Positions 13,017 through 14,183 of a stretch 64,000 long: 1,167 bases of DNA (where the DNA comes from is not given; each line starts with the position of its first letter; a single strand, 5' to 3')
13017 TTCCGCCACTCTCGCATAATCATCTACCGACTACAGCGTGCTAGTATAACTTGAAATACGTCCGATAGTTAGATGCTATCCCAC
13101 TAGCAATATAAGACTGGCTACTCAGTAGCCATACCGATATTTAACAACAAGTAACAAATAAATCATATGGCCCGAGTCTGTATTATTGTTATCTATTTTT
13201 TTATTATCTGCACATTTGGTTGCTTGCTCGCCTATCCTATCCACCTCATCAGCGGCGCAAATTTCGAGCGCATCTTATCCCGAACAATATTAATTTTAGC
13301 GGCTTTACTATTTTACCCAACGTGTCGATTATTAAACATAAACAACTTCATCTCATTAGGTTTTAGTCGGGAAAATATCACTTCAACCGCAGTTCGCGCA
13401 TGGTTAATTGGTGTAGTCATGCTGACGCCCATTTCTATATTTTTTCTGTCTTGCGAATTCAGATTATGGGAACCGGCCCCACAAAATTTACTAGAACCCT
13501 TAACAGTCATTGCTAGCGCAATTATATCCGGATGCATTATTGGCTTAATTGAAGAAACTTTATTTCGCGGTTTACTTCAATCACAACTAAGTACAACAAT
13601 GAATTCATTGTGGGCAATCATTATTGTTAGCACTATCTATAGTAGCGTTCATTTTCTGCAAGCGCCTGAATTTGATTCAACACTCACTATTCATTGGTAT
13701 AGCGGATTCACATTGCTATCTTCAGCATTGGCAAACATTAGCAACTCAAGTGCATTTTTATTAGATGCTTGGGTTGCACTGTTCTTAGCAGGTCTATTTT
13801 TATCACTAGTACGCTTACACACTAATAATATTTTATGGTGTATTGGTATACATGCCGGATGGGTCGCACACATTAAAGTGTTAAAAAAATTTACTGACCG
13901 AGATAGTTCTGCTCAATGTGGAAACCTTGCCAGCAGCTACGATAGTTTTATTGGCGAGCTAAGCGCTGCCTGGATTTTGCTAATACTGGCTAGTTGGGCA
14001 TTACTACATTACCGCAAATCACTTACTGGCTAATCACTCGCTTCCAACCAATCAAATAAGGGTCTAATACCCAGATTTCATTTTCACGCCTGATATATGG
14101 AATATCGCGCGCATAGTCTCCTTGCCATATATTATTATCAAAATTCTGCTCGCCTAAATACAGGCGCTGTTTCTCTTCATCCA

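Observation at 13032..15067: tRNA-bracketed 2-kb islet: a CPBP/Abi intramembrane protease converging on a secreted GSP-amidase-type CHAP protein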

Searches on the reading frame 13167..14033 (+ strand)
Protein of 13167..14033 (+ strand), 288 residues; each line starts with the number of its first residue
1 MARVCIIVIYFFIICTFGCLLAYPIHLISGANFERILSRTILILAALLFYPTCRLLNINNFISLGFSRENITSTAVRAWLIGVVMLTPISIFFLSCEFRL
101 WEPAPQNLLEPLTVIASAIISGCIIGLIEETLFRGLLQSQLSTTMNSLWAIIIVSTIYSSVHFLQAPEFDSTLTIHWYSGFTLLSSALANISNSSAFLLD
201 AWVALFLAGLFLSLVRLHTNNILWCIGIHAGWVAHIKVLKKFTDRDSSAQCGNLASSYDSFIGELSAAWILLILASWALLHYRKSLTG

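Call 5: search_protein_families(library=pfam, proteins=[window:13167-14033:+], max_evalue=1)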
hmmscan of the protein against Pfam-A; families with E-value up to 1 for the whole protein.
window:13167-14033:+ (288 aa): 1 family
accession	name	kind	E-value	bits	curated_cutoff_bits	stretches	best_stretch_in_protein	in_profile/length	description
PF02517.21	Rce1-like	-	1.8e-14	54.2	22.4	1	114-233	4-91/93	Type II CAAX prenyl endopeptidase Rce1-like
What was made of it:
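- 13167..14033 (+): Intact CPBP (Rce1-like) glutamic-type intramembrane protease gene, 288 aa, about 6 hydrophobic segments by a simple hydropathy scan. Pfam PF02517, E=1.8e-14 (call 5).
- Checked: ORF 13167-14033 (+) of 288 aa matches Pfam PF02517 Rce1-like/CPBP (54.2 bits, E=1.8e-14, cut-off 22.4; call 5).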

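Call 7: find_homologous_proteins(query=window:13167-14030:+)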
Query window:13167-14030:+ (288 aa): 142 proteins with E <= 0.001 among 2699 candidates; the best 120 are listed.
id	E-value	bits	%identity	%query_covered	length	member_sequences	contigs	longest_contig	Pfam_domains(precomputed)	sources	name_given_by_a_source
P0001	1.6e-181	620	100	100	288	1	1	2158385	PF02517.22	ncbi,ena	-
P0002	1.5e-157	542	88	100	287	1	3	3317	PF02517.22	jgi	jgi:uncharacterized protein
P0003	8.3e-142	490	77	100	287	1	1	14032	PF02517.22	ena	-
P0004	2.6e-141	488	79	100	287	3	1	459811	PF02517.22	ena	-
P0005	8.4e-140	483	78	99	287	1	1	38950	PF02517.22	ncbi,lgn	-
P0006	2.9e-139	481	76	100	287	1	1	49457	PF02517.22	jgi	jgi:membrane protease YdiL (CAAX protease family)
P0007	6.2e-138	477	75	100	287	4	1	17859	PF02517.22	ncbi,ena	-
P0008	2.2e-136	472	75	100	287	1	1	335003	PF02517.22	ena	-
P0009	3.8e-136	471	73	100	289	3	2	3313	PF02517.22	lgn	-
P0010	3.2e-134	465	74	100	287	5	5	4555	PF02517.22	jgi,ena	jgi:membrane protease YdiL (CAAX protease family)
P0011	1.1e-131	457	73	100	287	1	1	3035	PF02517.22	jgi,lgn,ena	-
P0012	1.0e-127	444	71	99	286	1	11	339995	PF02517.22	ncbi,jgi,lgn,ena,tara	tara:strand:+ start:989 stop:1849 length:861 start_codon:yes stop_codon:yes gene_type:complete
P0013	1.8e-125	436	69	100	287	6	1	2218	PF02517.22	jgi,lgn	jgi:membrane protease YdiL (CAAX protease family)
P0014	1.2e-124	434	67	100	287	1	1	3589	PF02517.22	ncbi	-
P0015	2.4e-124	433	69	100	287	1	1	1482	PF02517.22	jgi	jgi:uncharacterized protein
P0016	2.6e-120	419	69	100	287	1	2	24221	PF02517.22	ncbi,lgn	-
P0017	2.6e-113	396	65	99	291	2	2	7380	PF02517.22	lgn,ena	-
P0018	9.0e-106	372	59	99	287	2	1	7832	PF02517.22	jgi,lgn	-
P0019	1.2e-105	371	60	99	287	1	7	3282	PF02517.22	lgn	-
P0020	2.0e-105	370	61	99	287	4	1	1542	PF02517.22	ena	-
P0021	1.7e-103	364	72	81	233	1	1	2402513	PF02517.22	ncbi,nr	ncbi:MAG: CPBP family intramembrane glutamic endopeptidase [Gammaproteobacteria bacterium]|nr:CPBP f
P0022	8.1e-101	355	59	99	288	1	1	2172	PF02517.22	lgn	-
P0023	4.4e-100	353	58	99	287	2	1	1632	PF02517.22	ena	-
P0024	8.2e-100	352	80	72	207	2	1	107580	PF02517.22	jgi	jgi:membrane protease YdiL (CAAX protease family)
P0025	2.2e-97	344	57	99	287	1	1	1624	PF02517.22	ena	-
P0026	2.9e-96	340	56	99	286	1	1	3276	PF02517.22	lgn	-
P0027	1.6e-95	338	56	96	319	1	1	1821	PF02517.22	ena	-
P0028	2.3e-95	337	54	99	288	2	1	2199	PF02517.22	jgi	-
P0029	2.5e-95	337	56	96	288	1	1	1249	PF02517.22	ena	-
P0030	9.0e-95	336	54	100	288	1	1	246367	PF02517.22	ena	-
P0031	1.6e-94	335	55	100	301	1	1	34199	PF02517.22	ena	-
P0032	3.3e-94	334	56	100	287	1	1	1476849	PF02517.22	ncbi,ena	-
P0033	3.8e-94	333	55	99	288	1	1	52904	PF02517.22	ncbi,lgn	ncbi:MAG: CPBP family intramembrane glutamic endopeptidase [Pseudomonadota bacterium]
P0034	3.9e-94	333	56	96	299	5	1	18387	PF02517.22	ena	-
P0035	5.4e-94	333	53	99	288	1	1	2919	PF02517.22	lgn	-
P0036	2.5e-93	331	61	89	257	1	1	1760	PF02517.22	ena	-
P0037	1.6e-92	328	55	99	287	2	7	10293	PF02517.22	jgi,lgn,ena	-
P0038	4.9e-92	327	54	98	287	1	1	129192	PF02517.22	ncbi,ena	-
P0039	7.1e-92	326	54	99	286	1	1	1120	PF02517.22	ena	-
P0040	2.3e-91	324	55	96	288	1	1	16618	PF02517.22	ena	-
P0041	2.7e-91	324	53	98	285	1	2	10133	PF02517.22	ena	-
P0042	8.3e-91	323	56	98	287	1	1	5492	PF02517.22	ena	-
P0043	8.8e-91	322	53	99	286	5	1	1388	PF02517.22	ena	-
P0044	1.0e-90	322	56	96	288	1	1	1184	PF02517.22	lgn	-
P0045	9.9e-90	319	52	99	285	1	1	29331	PF02517.22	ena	-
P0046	3.6e-89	317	53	99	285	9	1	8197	PF02517.22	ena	-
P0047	5.0e-89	317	53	98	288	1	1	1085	PF02517.22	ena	-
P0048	8.6e-89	316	53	100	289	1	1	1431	PF02517.22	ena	-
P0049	1.9e-88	315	52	99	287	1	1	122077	PF02517.22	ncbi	-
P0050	3.2e-88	314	51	99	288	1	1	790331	PF02517.22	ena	-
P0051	2.5e-87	311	51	100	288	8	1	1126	PF02517.22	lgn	-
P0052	2.7e-87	311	53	99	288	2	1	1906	PF02517.22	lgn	-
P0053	2.8e-87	311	53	99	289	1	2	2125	PF02517.22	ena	-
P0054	2.9e-87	311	51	97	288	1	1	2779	PF02517.22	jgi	jgi:membrane protease YdiL (CAAX protease family)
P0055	7.0e-87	310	50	99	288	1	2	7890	PF02517.22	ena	-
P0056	9.2e-87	309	51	100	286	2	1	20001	PF02517.22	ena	-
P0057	1.2e-86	309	53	98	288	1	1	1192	PF02517.22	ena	-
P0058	1.5e-86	309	51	99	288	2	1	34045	PF02517.22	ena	-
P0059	2.4e-85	305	50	98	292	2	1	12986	PF02517.22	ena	-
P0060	3.2e-85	304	51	99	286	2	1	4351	PF02517.22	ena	-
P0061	1.6e-84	302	50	99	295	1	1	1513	PF02517.22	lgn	-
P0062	2.5e-84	301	51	99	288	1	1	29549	PF02517.22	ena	-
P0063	4.8e-84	300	51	93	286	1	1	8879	PF02517.22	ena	-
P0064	1.2e-83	299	50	99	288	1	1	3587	PF02517.22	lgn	-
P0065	3.5e-83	297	49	99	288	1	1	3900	PF02517.22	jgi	jgi:membrane protease YdiL (CAAX protease family)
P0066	9.1e-82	293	49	99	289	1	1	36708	PF02517.22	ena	-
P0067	2.4e-81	291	52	92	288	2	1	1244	PF02517.22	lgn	-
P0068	3.3e-80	288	48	99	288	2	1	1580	PF02517.22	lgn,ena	-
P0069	4.0e-80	287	49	97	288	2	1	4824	PF02517.22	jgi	jgi:membrane protease YdiL (CAAX protease family)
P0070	4.0e-56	209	56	62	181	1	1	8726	PF02517.22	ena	-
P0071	4.8e-51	192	54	55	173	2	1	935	PF02517.22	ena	-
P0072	3.3e-45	173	36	94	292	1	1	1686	PF02517.22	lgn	-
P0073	2.5e-44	170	39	94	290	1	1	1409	PF02517.22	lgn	-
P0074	5.8e-44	169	36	99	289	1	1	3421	PF02517.22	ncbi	-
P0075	1.2e-43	168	36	94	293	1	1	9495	PF02517.22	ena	-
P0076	1.2e-43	168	36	95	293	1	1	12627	PF02517.22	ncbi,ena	-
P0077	1.2e-43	168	38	94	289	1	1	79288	PF02517.22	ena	-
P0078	1.3e-42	164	37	94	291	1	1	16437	PF02517.22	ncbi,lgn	-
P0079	3.2e-42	163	37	95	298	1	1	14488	PF02517.22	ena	-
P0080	1.0e-41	161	37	94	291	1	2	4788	PF02517.22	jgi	-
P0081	4.8e-39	153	36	87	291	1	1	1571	PF02517.22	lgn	-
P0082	1.5e-38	151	35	91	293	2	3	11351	PF02517.22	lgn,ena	-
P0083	6.5e-37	146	31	98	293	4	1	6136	PF02517.22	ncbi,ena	-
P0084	3.1e-36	143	36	92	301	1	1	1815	PF02517.22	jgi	-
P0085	2.4e-35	141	38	83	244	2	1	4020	PF02517.22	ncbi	ncbi:MAG: CPBP family intramembrane glutamic endopeptidase [Pseudomonadota bacterium]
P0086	3.7e-35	140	35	90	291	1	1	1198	PF02517.22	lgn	-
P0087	4.2e-35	140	31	93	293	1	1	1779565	PF02517.22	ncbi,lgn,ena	-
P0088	5.9e-35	139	34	97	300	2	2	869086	PF02517.22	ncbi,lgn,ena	ncbi:MAG: CPBP family intramembrane glutamic endopeptidase [Methylococcales bacterium]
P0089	1.4e-34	138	33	92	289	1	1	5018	PF02517.22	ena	-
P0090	2.4e-34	137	32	99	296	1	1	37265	PF02517.22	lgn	-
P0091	1.1e-32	132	33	88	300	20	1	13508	PF02517.22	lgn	-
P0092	2.1e-32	131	34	81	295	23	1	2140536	PF02517.22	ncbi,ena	-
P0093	2.5e-32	131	33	96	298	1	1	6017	PF02517.22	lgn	-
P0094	2.0e-31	128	33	85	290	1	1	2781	PF02517.22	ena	-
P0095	1.3e-30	125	43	59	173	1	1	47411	PF02517.22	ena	-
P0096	9.7e-30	122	31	97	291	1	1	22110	PF02517.22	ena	-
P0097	6.3e-29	119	31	92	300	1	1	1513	PF02517.22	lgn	-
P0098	1.1e-28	119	30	89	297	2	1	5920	PF02517.22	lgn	-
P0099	1.2e-28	119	32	98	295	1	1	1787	PF02517.22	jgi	jgi:hypothetical protein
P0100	1.3e-28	118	29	92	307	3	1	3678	PF02517.22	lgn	-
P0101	4.4e-28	117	37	55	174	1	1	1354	PF02517.22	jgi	jgi:membrane protease YdiL (CAAX protease family)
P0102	4.6e-26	110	37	59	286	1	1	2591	PF02517.22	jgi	jgi:hypothetical protein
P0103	5.8e-26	110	31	91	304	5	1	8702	PF02517.22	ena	-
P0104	7.4e-26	109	36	64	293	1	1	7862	PF02517.22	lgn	-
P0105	1.4e-25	109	30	91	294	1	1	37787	PF02517.22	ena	-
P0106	1.7e-25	108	36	60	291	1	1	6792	PF02517.22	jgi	-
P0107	1.4e-24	105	32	89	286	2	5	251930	PF02517.22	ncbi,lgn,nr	ncbi:MAG: CPBP family intramembrane metalloprotease [Gammaproteobacteria bacterium]|nr:CPBP family i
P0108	2.4e-24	104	29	99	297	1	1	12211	PF02517.22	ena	-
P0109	2.3e-23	101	30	86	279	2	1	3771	PF02517.22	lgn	-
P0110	2.8e-23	101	29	72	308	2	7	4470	PF02517.22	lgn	-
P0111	2.6e-22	98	33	56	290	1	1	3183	PF02517.22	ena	-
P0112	3.1e-22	98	30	91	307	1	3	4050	PF02517.22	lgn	-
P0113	5.8e-22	97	30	97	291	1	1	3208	PF02517.22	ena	-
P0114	7.5e-22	96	32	65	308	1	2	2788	PF02517.22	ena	-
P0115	1.1e-21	96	36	60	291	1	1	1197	PF02517.22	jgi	-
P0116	1.6e-21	95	35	60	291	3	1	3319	PF02517.22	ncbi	-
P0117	2.1e-21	95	30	97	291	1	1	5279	PF02517.22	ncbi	ncbi:MAG: lysostaphin resistance A-like protein [Gammaproteobacteria bacterium]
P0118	3.9e-21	94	29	97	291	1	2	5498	PF02517.22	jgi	-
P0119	6.3e-21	93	29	97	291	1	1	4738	PF02517.22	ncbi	-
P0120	7.5e-21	93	29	97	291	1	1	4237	PF02517.22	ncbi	-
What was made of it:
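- Closest known: CPBP / Rce1-like. Different: It belongs to an uncharacterised gammaproteobacterial subfamily (142 relatives; call 7) that sources annotate only generically (YdiL-type / CPBP family).
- The frameshift sits in a homopolymer in what looks like a long-read assembly (a single 2.16-Mb contig, call 7), so 'CHAP is decaying' may be an artefact. The genome is a single 2.16-Mb contig typical of long-read assemblies (call 7).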

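Call 8: search_protein_families(library=ncbifam, proteins=[window:13167-14030:+], max_evalue=0.1)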
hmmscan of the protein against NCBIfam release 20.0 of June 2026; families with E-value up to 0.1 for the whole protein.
window:13167-14030:+ (288 aa): 5 families
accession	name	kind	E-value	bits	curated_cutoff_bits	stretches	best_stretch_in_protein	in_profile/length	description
NF040589.1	CPBP_Synerg_MrtS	equivalog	2.6e-11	44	130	1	44-171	6-129/170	Synerg-CTERM system glutamic-type intramembrane protease MrtS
NF033192.3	CPBP_JDVT_MrtJ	equivalog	3.3e-06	27.7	75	1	127-171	10-61/98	JDVT-CTERM system glutamic-type intramembrane protease MrtJ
NF041647.1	ABC_perm_CPBP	equivalog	4.9e-05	22.3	435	1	12-163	428-591/636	ABC transporter permease subunit/CPBP intramembrane protease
NF040594.1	CPBP_fam_MrtC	equivalog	0.00023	21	195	1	70-167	69-177/221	myxosortase MrtC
NF040914.1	Mrt_core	domain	0.0012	18.9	100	1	123-232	9-97/108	myxosortase family intramembrane protease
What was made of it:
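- On CTERM-sorting CPBP proteases (NCBIfam MrtS, MrtJ, MrtC, Mrt_core): 44 against 130, 27.7 against 75, 21 against 195 and 18.9 against 100 bits (call 8)
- Closest known: CPBP / Rce1-like. Different: Far below every NCBIfam equivalog cut-off (best is MrtS, 44 bits against 130; call 8).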

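Call 10: find_encoding_contigs(protein=P0004, flank=6000, max_places=2)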
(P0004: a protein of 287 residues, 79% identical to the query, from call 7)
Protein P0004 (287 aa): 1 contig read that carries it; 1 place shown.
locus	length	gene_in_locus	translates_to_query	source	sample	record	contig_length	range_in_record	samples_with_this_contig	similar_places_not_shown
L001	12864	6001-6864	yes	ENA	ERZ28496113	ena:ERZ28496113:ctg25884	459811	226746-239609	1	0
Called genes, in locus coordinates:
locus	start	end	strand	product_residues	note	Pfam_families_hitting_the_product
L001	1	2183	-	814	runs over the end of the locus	PF02190:LON_substr_bdg, PF00004:AAA, PF07728:AAA_5 (weak), PF22667:Lon_lid, PF05362:Lon_C, PF13541:ChlI (weak)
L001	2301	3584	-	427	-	PF06689:zf-C4_ClpX, PF05496:RuvB_N (faint), PF01078:Mg_chelatase (faint), PF00004:AAA, PF07724:AAA_2, PF07728:AAA_5 (weak), PF13401:AAA_22 (faint), PF10431:ClpB_D2-small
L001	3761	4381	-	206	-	PF00574:CLP_protease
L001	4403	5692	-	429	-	PF05697:Trigger_N, PF00254:FKBP_C, PF05698:Trigger_C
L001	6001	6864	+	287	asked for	PF02517:Rce1-like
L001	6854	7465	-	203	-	PF05257:CHAP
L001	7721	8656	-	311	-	PF08668:HDOD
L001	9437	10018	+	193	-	PF00160:Pro_isomerase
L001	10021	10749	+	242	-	PF00149:Metallophos, PF12850:Metallophos_2 (faint)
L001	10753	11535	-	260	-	PF04305:DUF455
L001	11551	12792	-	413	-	PF13660:DUF4147, PF05161:MOFRL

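Call 11: find_encoding_contigs(protein=P0012, flank=6000, max_places=2)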
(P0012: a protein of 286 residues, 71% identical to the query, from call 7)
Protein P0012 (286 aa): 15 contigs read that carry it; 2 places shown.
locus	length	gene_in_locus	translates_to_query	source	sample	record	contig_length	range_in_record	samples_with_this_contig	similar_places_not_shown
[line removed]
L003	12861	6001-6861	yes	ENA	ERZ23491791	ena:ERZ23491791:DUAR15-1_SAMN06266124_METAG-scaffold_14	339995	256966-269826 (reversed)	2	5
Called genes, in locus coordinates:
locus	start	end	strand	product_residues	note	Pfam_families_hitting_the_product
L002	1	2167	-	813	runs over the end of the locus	PF02190:LON_substr_bdg, PF08298:AAA_PrkA (faint), PF00004:AAA, PF07728:AAA_5 (weak), PF22667:Lon_lid, PF05362:Lon_C, PF13541:ChlI (weak)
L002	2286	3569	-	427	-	PF06689:zf-C4_ClpX, PF05496:RuvB_N (faint), PF01078:Mg_chelatase (faint), PF00004:AAA, PF07724:AAA_2, PF07728:AAA_5 (weak), PF13401:AAA_22 (faint), PF10431:ClpB_D2-small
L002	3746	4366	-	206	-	PF00574:CLP_protease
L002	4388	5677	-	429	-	PF05697:Trigger_N, PF00254:FKBP_C, PF05698:Trigger_C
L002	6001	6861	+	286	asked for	PF02517:Rce1-like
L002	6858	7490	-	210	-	PF05257:CHAP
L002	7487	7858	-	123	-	-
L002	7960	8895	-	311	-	PF08668:HDOD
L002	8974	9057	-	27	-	-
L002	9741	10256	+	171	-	PF00160:Pro_isomerase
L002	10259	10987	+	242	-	PF00149:Metallophos, PF12850:Metallophos_2 (weak)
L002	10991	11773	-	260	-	PF04305:DUF455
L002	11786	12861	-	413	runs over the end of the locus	PF13660:DUF4147, PF05161:MOFRL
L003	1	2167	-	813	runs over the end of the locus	PF02190:LON_substr_bdg, PF08298:AAA_PrkA (faint), PF00004:AAA, PF07728:AAA_5 (weak), PF22667:Lon_lid, PF05362:Lon_C, PF13541:ChlI (weak)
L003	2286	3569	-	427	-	PF06689:zf-C4_ClpX, PF05496:RuvB_N (faint), PF01078:Mg_chelatase (faint), PF00004:AAA, PF07724:AAA_2, PF07728:AAA_5 (weak), PF13401:AAA_22 (faint), PF10431:ClpB_D2-small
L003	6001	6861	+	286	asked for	PF02517:Rce1-like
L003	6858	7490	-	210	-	PF05257:CHAP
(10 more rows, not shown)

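Call 12: find_encoding_contigs(protein=P0032, flank=6000, max_places=2)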
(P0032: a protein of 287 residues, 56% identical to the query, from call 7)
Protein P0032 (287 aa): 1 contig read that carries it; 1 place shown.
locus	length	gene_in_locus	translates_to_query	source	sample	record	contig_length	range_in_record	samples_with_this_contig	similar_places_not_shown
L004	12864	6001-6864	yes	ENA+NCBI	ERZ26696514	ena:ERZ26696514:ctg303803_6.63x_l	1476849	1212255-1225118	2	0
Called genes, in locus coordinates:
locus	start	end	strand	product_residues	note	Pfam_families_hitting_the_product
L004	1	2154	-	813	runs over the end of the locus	PF02190:LON_substr_bdg, PF00004:AAA, PF07728:AAA_5 (weak), PF22667:Lon_lid, PF05362:Lon_C, PF13541:ChlI (weak)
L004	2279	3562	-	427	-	PF06689:zf-C4_ClpX, PF01078:Mg_chelatase (faint), PF05496:RuvB_N (weak), PF00004:AAA, PF07724:AAA_2, PF07728:AAA_5 (weak), PF13401:AAA_22 (faint), PF10431:ClpB_D2-small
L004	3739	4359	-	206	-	PF00574:CLP_protease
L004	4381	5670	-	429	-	PF05697:Trigger_N, PF00254:FKBP_C, PF05698:Trigger_C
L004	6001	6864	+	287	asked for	PF02517:Rce1-like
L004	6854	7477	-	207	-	PF05257:CHAP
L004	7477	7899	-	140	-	-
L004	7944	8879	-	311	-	PF08668:HDOD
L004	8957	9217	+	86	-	-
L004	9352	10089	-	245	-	-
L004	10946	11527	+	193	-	PF00160:Pro_isomerase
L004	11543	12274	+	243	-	PF00149:Metallophos, PF12850:Metallophos_2 (faint)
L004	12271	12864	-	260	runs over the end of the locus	PF04305:DUF455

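Call 14: find_encoding_contigs(protein=P0001, flank=3000, max_places=2)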
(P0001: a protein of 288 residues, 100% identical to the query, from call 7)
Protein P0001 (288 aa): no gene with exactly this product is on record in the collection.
